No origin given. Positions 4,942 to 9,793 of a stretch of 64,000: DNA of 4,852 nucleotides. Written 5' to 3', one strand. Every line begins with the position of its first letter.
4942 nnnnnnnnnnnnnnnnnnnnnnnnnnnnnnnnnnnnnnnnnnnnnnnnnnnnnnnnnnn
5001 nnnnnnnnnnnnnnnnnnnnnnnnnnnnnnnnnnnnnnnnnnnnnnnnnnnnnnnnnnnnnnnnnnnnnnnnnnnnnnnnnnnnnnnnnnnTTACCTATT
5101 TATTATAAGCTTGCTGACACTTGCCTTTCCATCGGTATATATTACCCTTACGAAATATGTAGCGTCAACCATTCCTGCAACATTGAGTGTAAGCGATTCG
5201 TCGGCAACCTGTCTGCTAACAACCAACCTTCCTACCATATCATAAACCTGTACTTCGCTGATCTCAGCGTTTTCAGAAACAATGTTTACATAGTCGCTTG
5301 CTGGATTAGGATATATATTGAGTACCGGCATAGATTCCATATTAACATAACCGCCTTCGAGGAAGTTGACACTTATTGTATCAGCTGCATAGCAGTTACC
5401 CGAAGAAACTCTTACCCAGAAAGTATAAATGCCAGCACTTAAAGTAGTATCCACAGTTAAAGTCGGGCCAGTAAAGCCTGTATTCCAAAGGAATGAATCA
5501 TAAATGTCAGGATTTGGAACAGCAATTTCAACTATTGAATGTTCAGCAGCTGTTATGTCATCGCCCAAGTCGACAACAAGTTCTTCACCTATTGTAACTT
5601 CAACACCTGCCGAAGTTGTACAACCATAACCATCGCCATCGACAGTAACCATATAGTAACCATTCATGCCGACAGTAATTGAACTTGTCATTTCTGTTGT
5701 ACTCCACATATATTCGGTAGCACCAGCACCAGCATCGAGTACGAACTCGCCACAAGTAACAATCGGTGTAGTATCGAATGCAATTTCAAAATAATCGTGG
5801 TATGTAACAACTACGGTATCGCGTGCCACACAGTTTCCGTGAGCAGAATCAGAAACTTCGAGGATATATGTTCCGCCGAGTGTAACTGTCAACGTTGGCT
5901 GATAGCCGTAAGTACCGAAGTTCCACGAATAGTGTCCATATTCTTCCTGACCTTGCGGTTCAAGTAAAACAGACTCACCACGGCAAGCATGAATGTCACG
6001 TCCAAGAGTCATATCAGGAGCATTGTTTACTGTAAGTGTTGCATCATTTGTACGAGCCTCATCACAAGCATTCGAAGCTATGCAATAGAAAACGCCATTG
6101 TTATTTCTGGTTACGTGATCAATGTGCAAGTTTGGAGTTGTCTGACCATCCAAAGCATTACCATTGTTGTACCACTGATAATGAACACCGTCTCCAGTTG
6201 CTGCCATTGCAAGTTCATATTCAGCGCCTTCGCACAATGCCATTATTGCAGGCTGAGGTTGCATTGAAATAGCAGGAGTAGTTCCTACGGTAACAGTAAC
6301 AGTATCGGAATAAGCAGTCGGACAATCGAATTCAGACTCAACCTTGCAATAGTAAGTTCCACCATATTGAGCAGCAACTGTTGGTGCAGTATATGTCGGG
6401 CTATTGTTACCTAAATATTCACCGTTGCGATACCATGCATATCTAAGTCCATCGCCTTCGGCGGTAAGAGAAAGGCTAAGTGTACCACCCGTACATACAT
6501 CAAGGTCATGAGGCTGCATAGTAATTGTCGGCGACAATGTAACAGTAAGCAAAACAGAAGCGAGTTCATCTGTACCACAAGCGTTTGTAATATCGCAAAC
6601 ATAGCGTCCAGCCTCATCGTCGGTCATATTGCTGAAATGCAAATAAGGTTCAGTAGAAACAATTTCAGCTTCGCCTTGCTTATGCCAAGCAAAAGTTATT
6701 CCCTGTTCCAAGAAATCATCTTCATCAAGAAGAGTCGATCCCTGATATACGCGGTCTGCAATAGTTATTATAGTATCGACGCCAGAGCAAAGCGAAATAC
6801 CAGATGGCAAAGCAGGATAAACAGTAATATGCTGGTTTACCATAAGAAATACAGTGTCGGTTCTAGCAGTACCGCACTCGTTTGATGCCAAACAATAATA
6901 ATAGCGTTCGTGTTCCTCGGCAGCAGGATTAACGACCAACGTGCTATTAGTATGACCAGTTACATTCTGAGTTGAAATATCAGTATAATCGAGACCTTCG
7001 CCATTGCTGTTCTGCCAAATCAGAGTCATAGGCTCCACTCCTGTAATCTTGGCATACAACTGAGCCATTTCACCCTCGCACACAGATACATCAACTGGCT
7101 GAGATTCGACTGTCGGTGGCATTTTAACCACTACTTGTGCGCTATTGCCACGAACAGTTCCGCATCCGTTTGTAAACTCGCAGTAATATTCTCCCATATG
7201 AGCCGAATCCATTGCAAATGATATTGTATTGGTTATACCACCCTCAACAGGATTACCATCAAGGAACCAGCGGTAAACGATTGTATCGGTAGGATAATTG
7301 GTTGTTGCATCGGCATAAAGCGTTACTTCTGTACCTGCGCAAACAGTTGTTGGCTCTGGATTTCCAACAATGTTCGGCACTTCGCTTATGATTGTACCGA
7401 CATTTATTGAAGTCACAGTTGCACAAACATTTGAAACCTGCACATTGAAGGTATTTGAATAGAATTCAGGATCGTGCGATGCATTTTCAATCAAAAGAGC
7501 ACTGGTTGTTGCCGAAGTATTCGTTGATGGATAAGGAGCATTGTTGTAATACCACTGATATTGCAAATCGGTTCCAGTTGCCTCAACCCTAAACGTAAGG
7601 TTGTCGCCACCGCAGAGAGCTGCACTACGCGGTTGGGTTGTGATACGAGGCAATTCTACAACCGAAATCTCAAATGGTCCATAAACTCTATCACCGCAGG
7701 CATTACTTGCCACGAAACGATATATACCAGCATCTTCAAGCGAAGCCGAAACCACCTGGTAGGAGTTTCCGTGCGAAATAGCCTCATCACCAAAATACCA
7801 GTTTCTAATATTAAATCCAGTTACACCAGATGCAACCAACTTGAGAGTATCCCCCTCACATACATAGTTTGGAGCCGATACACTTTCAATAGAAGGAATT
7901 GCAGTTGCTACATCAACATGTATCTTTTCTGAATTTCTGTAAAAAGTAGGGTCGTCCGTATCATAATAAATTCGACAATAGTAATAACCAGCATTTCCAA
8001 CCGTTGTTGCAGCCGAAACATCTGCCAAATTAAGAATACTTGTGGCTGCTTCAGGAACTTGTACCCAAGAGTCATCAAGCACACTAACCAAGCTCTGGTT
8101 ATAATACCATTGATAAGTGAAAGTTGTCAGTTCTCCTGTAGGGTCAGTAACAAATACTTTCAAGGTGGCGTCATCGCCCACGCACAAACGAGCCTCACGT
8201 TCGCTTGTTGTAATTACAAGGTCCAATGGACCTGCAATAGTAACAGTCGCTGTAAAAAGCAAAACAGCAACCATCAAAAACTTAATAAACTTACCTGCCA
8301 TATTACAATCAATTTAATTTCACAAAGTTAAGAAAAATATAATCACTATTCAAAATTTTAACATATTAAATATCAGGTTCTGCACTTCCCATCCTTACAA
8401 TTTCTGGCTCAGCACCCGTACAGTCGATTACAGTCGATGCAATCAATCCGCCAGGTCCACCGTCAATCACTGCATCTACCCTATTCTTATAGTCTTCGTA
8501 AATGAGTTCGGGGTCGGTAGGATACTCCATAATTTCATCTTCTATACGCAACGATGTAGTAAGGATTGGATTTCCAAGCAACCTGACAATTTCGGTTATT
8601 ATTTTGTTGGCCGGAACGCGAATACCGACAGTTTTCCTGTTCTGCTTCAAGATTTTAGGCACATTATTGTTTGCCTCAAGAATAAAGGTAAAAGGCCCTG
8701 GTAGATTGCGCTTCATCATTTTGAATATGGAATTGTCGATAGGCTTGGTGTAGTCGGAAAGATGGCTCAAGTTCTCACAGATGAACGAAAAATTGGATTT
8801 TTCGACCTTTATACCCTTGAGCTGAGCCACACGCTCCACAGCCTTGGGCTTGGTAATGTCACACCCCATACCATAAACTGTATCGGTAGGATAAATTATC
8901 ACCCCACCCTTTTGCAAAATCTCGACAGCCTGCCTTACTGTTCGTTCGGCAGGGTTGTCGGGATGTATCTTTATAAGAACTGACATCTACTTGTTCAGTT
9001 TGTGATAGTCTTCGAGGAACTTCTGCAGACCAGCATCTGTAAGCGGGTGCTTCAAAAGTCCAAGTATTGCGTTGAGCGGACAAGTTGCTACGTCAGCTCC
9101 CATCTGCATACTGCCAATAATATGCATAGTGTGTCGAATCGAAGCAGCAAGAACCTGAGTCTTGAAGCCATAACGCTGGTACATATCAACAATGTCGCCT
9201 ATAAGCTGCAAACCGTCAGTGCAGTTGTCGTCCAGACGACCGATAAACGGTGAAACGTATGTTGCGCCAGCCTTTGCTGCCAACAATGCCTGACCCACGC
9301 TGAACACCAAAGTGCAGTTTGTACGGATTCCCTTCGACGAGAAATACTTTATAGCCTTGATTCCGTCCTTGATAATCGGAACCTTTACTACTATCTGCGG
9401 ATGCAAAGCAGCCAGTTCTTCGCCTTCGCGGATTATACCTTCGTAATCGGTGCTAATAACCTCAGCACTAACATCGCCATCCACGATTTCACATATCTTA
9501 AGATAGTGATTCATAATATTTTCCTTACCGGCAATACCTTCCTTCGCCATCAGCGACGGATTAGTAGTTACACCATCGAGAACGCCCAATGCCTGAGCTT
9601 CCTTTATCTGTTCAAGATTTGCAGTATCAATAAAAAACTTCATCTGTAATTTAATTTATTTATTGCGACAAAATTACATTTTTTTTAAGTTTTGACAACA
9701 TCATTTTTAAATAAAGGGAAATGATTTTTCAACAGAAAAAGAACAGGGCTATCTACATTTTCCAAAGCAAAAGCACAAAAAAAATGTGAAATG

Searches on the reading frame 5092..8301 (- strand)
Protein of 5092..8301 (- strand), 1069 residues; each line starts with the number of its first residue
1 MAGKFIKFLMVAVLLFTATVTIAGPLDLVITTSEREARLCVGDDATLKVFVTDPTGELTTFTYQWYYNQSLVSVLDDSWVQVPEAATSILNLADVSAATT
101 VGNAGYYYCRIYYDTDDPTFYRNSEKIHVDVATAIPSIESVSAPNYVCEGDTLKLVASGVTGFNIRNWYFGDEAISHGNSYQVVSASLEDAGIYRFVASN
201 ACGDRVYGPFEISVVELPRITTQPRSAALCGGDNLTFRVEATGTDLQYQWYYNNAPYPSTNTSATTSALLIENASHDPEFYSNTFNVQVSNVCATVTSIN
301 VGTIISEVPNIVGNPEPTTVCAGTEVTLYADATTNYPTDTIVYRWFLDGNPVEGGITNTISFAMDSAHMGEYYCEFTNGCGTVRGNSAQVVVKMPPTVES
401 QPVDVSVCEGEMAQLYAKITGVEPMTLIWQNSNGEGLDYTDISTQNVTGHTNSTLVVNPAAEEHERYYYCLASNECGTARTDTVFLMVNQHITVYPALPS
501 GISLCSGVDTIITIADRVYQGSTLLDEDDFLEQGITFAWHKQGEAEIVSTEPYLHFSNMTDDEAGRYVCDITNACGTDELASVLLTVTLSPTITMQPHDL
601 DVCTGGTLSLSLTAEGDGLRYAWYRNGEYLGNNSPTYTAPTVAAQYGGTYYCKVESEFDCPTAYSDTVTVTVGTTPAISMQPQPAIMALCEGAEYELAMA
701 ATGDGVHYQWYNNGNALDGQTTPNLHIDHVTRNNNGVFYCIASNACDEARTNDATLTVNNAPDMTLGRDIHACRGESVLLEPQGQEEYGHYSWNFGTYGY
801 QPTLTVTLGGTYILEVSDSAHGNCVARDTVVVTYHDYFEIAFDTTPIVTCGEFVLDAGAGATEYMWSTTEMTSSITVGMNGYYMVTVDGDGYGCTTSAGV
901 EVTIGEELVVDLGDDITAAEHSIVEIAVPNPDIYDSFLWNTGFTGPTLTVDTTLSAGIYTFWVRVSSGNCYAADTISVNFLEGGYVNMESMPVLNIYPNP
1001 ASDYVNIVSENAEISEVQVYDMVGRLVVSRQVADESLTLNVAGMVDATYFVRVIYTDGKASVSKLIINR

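Call 11: search_protein_families(library=pfam, proteins=[window:5092-8301:-], max_evalue=0.001)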
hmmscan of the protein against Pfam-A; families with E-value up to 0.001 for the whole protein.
window:5092-8301:- (1069 aa): 9 families
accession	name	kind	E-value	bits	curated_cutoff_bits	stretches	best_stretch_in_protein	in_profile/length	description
PF13927.12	Ig_3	-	2.3e-45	153.4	30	5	395-474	1-78/78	Immunoglobulin domain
PF07679.22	I-set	-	5.8e-29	100.4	23.7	1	396-482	1-85/90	Immunoglobulin I-set domain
PF13895.12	Ig_2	-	5.5e-27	94.3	27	2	591-672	2-79/79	Immunoglobulin domain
PF19081.6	Ig_7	-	9.2e-24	84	27.3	2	592-672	5-82/84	Ig-like domain CHU_C associated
PF18962.6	Por_Secre_tail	-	5.2e-13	49.5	27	1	996-1067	1-75/75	Secretion system C-terminal sorting domain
PF06832.18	BiPBP_C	-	7.1e-08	32.7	26.8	0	233-267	33-65/90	Penicillin-Binding Protein C-terminus Family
PF00047.31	ig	-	7.6e-08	33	21.8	0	405-477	3-75/81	Immunoglobulin domain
PF18911.6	PKD_4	-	0.0001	22.7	27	0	315-354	9-49/85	PKD domain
PF16680.11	Ig_4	-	0.00016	22.6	30.1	0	707-744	14-49/71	T-cell surface glycoprotein CD3 delta chain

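Call 31: search_protein_families(library=ncbifam, proteins=[window:5092-8301:-], max_evalue=0.001)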
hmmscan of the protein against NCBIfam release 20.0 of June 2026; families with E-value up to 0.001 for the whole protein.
window:5092-8301:- (1069 aa): 3 families
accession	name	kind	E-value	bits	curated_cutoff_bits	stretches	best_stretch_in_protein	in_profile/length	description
TIGR04183.1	Por_Secre_tail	domain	1.3e-12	47.5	23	1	996-1068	1-72/72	T9SS type A sorting domain-containing protein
NF038113.1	T9SSA_dep_M36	equivalog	3.5e-09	35.4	885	1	994-1068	793-869/869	T9SS-dependent M36 family metallopeptidase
NF050177.1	TapA_OM_Porphy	equivalog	4.2e-08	32.4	500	1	993-1067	470-543/544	TapA/TapC family T9SS-dependent outer membrane protein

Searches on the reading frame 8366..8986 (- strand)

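Call 11: search_protein_families(library=pfam, proteins=[window:8366-8986:-], max_evalue=0.001)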
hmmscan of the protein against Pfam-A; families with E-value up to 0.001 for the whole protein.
window:8366-8986:- (206 aa): 1 family
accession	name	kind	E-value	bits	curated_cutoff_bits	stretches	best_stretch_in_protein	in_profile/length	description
PF01300.24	Sua5_yciO_yrdC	-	4.9e-52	176.4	25.1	1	22-200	1-178/178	Telomere recombination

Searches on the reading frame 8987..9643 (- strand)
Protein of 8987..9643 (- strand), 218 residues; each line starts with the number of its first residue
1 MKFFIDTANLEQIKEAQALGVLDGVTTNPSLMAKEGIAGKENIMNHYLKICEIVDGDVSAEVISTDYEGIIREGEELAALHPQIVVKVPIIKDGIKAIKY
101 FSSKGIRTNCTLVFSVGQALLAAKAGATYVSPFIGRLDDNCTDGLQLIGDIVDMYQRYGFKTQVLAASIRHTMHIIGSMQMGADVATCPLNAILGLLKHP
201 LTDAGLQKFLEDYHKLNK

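Call 11: search_protein_families(library=pfam, proteins=[window:8987-9643:-], max_evalue=0.001)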
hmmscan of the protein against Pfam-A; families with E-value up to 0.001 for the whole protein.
window:8987-9643:- (218 aa): 1 family
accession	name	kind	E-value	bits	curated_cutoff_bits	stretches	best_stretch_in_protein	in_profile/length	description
PF00923.25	TAL_FSA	-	2.9e-60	204.5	27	1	3-216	1-281/285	Transaldolase/Fructose-6-phosphate aldolase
